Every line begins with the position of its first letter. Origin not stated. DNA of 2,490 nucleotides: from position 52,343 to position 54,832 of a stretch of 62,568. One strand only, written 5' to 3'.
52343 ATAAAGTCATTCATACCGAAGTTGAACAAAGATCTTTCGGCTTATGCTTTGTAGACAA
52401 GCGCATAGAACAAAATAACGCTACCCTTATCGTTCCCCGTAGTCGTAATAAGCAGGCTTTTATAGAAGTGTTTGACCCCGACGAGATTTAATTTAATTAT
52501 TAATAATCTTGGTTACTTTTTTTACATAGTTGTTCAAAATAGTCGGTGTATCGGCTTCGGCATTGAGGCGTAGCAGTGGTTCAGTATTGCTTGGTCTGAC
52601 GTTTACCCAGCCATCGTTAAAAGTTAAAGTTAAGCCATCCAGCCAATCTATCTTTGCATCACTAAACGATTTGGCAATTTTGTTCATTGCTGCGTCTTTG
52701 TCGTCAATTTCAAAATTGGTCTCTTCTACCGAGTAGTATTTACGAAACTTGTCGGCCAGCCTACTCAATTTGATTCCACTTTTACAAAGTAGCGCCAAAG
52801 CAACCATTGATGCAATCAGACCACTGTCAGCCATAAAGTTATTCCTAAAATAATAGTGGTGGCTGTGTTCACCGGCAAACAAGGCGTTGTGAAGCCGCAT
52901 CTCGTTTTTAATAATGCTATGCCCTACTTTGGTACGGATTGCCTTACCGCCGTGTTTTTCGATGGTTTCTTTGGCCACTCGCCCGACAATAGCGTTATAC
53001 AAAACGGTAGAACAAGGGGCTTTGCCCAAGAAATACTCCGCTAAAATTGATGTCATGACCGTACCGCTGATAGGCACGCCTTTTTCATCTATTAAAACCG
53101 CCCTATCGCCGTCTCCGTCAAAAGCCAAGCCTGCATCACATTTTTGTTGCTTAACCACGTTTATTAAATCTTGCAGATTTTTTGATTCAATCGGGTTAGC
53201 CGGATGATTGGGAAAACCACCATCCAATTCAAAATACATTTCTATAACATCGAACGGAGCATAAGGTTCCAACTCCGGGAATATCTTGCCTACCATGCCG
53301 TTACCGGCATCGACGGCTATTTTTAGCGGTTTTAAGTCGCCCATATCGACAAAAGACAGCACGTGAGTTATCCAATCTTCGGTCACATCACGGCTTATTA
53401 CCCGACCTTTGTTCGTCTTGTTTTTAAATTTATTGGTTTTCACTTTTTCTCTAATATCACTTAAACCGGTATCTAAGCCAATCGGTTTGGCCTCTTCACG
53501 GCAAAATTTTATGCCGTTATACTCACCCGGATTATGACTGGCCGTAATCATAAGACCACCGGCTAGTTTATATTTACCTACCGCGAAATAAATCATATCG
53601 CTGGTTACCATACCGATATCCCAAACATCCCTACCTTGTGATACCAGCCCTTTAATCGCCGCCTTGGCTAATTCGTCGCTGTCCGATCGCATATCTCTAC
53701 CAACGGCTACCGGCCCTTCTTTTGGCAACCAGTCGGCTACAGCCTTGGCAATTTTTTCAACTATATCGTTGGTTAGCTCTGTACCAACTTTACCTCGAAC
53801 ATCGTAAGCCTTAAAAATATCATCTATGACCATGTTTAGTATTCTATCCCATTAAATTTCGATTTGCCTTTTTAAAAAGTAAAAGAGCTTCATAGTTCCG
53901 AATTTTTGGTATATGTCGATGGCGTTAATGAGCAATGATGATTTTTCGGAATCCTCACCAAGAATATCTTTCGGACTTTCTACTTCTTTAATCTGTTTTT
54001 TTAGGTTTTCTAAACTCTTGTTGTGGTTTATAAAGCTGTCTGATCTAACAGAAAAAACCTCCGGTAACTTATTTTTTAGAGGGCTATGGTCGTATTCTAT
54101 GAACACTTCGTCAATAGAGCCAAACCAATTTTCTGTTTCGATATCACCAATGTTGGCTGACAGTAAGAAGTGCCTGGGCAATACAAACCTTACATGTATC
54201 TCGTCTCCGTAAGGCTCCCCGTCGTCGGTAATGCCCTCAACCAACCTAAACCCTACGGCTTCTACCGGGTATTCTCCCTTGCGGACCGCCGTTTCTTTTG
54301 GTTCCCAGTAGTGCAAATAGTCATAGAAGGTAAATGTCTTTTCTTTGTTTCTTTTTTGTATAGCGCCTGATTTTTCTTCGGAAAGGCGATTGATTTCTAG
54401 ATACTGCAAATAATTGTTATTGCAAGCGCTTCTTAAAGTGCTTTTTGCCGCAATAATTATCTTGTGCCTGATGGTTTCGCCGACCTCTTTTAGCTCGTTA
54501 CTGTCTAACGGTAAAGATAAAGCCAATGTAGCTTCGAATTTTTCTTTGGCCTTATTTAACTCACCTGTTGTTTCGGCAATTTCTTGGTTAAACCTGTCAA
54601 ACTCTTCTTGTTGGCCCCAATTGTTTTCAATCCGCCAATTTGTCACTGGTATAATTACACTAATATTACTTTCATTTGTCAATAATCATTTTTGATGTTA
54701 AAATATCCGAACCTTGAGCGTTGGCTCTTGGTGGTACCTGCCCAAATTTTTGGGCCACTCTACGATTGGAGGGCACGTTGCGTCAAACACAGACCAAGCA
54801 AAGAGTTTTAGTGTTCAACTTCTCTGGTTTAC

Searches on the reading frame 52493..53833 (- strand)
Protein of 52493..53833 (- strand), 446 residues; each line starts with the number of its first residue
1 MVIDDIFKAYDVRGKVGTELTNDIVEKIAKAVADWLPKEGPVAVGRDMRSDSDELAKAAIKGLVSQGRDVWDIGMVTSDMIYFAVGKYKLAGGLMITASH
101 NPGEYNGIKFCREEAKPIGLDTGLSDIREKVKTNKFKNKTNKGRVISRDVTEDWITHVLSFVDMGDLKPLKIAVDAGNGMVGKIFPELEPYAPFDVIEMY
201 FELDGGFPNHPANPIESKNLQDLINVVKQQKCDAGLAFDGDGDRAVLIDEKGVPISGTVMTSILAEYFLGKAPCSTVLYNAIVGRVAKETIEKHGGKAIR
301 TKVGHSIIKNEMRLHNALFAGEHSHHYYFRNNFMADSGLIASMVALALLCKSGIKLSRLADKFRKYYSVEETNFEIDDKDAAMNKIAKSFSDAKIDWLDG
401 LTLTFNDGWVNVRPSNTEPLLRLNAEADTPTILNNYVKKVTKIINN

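Call 7: search_protein_families(library=pfam, proteins=[window:52493-53833:-], max_evalue=1)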
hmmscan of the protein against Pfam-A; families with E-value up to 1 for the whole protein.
window:52493-53833:- (446 aa): 5 families
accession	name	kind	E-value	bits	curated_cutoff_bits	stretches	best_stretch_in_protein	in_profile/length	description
PF02878.22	PGM_PMM_I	-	7.2e-40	136.3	22.5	1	6-136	3-136/138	Phosphoglucomutase/phosphomannomutase, alpha/beta/alpha domain I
PF02879.22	PGM_PMM_II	-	1.1e-21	77.7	29.3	1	153-252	2-103/103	Phosphoglucomutase/phosphomannomutase, alpha/beta/alpha domain II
PF02880.22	PGM_PMM_III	-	8.1e-21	74.7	20.7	1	260-366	5-115/115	Phosphoglucomutase/phosphomannomutase, alpha/beta/alpha domain III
PF00408.26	PGM_PMM_IV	-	2.2e-11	44.1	23.1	1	371-441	1-66/68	Phosphoglucomutase/phosphomannomutase, C-terminal domain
PF24233.1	DUF7446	-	0.11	12.8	24.1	1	141-184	28-63/70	Family of unknown function (DUF7446)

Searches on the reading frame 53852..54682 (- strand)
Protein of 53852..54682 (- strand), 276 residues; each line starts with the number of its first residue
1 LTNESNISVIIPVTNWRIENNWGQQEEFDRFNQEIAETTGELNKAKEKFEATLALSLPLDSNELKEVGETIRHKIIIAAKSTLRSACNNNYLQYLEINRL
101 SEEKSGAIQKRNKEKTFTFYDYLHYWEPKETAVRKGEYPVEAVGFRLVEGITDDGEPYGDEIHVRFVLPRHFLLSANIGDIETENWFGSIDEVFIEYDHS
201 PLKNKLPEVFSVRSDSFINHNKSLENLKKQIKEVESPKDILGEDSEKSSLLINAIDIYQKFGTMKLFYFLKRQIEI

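Call 7: search_protein_families(library=pfam, proteins=[window:53852-54682:-], max_evalue=1)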
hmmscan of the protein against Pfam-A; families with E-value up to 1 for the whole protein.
window:53852-54682:- (276 aa): 1 family
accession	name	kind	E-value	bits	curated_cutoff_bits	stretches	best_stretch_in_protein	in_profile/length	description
PF18035.6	Bap31_Bap29_C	-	0.17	12.4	30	0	23-46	26-47/52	Bap31/Bap29 cytoplasmic coiled-coil domain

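Call 11: search_protein_families(library=phrogs, proteins=[window:53852-54682:-], max_evalue=1)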
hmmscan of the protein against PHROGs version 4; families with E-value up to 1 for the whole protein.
window:53852-54682:- (276 aa): 1 family
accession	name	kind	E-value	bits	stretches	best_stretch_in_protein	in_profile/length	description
phrog_35094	-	unknown function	0.22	12.5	0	18-50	66-97/182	-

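Call 12: search_protein_families(library=padloc, proteins=[window:53852-54682:-], max_evalue=1)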
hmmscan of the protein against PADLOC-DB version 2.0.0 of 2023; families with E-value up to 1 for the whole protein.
window:53852-54682:- (276 aa): 0 families
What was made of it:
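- On Type III toxin-antitoxin: No PADLOC hit (call 12).
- Closest known: Type III toxin-antitoxin systems. Different: There is no PADLOC hit (call 12).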

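Call 63: find_homologous_proteins(query=window:53852-54682:-, max_evalue=0.001)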
Query window:53852-54682:- (276 aa): 2 proteins with E <= 0.001 among 636 candidates.
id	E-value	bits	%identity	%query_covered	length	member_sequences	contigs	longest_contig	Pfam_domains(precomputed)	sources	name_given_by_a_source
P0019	6.8e-161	552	93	96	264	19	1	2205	-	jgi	-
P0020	3.7e-105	369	64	96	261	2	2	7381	-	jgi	jgi:hypothetical protein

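Call 94: predict_structure(alignment_id=A8)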
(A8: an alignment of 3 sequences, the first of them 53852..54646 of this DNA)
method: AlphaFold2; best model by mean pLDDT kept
length: 264 residues; sequences in the alignment: 3
mean_pLDDT: 36.6   pTM: 0.25
mean pLDDT of the five models: 36.6, 33.6, 33.0, 32.7, 32.6
residues with pLDDT >= 90: 0; 70-90: 0; 50-70: 11; < 50: 253
segments of 3 or more residues with pLDDT < 50: 1-31, 36-223, 225-230, 245-264
pLDDT, mean of each block of 10 residues (from residue 1): 24 39 44 47 42 40 43 41 39 39 28 24 24 30 32 32 32 33 32 33 31 40 45 52 46 39 38
secondary structure, 60 per line:
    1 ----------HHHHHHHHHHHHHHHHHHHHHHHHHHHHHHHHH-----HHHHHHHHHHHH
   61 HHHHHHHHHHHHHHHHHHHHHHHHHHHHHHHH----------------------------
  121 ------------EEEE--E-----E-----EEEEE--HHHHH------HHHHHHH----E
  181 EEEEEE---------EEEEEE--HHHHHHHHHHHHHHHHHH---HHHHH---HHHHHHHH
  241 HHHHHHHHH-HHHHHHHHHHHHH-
elements in order: H11-43 H49-92 E133-136 E151-155 H158-162 H169-175 E180-186 E196-201 H204-221 H225-229 H233-249 H251-263
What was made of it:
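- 53852..54682 (-): Conserved divergent neighbour: a hypothetical protein, most likely 264 aa from 54646. Whether it belongs to the module is unproven. The AlphaFold2 model is unusable, pLDDT 36.6 (call 94).
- Tried and rejected: The AlphaFold2 model is unusable at pLDDT 36.6 (call 94), so no fold search was run.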

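Call 114: search_protein_families(library=ncbifam, proteins=[window:53852-54682:-], max_evalue=1)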
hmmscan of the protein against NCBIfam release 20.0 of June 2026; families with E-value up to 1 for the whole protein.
window:53852-54682:- (276 aa): 0 families
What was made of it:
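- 53852..54682 (-): No family hit (calls 7, 11, 12, 114).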

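Call 115: find_encoding_contigs(protein=P0020, flank=6000, max_places=6)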
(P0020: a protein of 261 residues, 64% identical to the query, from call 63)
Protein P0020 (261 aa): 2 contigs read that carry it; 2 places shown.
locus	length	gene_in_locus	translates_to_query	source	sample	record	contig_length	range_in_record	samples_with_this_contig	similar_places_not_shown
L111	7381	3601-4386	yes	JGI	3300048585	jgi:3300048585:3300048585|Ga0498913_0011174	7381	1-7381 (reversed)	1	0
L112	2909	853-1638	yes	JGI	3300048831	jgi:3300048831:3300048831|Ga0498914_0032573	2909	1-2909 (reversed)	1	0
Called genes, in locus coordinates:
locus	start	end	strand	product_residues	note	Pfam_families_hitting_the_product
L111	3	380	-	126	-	?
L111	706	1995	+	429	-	PF08245:Mur_ligase_M, PF02875:Mur_ligase_C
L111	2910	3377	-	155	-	-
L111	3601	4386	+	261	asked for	-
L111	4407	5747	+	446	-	PF02878:PGM_PMM_I, PF02879:PGM_PMM_II, PF02880:PGM_PMM_III, PF00408:PGM_PMM_IV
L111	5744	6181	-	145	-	-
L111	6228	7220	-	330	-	-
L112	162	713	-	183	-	-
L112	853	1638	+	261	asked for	-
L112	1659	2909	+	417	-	?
